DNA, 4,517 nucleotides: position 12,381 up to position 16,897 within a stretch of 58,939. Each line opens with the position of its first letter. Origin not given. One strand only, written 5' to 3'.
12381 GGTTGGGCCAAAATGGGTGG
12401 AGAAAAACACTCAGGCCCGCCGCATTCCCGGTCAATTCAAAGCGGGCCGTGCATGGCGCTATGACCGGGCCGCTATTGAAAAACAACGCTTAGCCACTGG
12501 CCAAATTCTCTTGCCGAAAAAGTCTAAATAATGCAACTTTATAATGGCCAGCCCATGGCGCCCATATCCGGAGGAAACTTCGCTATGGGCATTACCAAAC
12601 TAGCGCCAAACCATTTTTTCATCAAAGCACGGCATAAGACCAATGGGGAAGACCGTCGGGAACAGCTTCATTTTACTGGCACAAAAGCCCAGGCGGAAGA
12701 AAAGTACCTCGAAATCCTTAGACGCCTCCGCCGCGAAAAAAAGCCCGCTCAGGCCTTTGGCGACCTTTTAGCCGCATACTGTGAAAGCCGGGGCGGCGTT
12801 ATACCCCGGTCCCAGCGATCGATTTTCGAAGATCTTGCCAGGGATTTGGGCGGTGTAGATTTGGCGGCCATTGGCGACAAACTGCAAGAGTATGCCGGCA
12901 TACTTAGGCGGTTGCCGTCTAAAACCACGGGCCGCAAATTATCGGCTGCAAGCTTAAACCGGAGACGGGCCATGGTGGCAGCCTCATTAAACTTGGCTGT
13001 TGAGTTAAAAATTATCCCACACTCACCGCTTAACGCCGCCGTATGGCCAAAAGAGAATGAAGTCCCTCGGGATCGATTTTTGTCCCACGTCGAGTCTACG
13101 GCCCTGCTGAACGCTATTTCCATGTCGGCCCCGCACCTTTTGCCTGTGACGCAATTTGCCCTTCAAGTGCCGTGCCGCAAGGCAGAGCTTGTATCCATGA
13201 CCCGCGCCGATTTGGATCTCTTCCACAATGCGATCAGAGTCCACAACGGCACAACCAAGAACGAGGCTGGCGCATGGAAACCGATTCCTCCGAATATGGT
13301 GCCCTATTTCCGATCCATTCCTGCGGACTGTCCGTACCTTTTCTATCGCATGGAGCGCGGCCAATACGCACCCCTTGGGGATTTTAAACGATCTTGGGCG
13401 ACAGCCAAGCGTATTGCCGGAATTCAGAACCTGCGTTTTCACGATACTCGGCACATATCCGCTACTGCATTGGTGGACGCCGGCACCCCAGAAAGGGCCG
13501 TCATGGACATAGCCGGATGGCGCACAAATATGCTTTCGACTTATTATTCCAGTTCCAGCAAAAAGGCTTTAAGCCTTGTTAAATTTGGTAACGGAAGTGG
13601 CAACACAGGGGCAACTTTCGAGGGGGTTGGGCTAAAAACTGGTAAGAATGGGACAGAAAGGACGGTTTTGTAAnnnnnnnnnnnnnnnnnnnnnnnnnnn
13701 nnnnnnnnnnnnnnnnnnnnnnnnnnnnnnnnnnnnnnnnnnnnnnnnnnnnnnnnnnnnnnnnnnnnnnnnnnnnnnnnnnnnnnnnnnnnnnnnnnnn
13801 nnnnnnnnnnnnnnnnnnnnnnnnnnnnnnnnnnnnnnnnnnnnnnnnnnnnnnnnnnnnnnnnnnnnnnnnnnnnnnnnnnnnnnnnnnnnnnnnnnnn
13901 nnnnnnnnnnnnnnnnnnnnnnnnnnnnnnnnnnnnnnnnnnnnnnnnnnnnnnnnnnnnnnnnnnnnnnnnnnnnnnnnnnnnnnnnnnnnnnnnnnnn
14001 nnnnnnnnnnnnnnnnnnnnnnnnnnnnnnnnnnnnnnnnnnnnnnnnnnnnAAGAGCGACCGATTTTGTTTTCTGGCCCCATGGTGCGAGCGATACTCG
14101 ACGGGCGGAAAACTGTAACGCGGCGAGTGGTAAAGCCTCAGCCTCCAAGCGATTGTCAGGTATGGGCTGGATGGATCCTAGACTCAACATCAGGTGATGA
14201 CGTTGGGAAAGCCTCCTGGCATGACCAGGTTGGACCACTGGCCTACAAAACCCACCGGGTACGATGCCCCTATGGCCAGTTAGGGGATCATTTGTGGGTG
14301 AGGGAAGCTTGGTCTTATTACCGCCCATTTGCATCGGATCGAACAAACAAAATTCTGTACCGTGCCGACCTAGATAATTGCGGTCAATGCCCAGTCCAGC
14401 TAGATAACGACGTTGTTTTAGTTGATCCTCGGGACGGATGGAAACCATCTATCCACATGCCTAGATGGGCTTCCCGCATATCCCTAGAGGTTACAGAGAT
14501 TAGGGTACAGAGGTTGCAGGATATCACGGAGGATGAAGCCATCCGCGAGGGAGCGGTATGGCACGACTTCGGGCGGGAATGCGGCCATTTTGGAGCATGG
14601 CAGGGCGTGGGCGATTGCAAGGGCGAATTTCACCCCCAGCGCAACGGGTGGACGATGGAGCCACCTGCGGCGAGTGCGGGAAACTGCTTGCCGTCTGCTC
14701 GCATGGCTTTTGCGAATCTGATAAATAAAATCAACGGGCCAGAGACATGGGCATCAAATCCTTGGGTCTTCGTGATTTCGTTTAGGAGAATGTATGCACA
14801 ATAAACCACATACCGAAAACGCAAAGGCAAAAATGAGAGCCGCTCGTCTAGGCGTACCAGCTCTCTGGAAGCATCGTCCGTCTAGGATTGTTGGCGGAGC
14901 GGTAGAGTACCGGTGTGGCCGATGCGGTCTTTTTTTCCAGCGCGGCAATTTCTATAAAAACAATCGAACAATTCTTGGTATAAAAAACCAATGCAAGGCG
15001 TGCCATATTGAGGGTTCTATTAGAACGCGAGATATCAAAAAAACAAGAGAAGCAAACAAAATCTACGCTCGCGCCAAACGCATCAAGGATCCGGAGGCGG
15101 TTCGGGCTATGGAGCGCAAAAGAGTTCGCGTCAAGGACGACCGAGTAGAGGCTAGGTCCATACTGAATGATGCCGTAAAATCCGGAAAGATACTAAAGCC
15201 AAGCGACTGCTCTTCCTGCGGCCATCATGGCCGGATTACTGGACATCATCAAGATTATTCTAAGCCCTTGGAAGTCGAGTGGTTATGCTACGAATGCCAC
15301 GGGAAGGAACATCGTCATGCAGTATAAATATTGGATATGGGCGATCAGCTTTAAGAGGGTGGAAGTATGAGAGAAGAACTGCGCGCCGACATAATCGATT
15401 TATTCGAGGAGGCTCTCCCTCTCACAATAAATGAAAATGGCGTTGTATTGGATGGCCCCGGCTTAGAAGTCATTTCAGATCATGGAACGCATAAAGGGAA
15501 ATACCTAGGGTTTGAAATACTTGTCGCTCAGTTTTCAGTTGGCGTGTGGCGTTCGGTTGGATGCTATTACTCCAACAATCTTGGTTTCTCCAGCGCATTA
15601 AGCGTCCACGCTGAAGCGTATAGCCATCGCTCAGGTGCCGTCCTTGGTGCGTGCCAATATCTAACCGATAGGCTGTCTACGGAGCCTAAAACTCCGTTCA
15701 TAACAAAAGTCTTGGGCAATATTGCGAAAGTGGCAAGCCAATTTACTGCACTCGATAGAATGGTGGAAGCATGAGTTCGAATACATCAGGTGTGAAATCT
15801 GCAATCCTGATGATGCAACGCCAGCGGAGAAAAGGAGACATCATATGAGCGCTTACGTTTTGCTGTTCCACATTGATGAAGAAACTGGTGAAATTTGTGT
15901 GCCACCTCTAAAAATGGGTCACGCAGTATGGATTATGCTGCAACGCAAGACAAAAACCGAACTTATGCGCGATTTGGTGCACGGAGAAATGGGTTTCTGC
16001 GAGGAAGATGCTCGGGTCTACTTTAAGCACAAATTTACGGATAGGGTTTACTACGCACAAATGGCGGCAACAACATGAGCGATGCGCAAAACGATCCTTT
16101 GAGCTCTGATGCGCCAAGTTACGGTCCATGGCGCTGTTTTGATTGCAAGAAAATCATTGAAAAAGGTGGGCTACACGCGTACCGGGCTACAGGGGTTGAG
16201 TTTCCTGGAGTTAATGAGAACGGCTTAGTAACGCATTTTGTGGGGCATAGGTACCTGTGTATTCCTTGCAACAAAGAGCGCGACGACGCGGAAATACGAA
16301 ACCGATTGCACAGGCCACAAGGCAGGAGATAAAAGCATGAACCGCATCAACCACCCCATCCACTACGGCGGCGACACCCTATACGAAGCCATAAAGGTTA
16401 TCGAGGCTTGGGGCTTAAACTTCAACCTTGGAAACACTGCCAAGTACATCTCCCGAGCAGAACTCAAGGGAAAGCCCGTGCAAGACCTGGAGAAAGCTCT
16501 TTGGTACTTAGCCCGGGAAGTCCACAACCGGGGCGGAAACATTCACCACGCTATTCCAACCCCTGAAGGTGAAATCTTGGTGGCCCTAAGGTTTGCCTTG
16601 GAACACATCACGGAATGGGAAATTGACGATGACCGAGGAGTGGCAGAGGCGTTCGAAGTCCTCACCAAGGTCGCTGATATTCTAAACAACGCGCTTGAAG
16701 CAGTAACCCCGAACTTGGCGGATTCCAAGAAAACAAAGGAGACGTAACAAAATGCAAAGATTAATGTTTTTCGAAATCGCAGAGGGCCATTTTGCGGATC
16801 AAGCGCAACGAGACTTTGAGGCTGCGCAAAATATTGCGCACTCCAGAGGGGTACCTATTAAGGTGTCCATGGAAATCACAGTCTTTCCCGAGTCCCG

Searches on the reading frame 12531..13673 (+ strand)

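Call 58: search_protein_families(library=pfam, proteins=[window:12531-13673:+], max_evalue=0.001)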
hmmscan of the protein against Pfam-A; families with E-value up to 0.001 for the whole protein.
window:12531-13673:+ (380 aa): 1 family
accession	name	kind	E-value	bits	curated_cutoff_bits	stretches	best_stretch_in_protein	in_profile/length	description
PF00589.27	Phage_integrase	-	4.7e-15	56.2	27.1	1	183-342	2-169/172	Phage integrase family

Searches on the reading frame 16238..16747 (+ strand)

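Call 58: search_protein_families(library=pfam, proteins=[window:16238-16747:+], max_evalue=0.001)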
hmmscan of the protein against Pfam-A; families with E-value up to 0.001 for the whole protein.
window:16238-16747:+ (169 aa): 1 family
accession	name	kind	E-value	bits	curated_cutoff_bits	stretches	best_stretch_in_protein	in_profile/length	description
PF11753.13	DUF3310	-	6.6e-12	45.7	24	1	37-91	1-59/60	Protein of unknwon function (DUF3310)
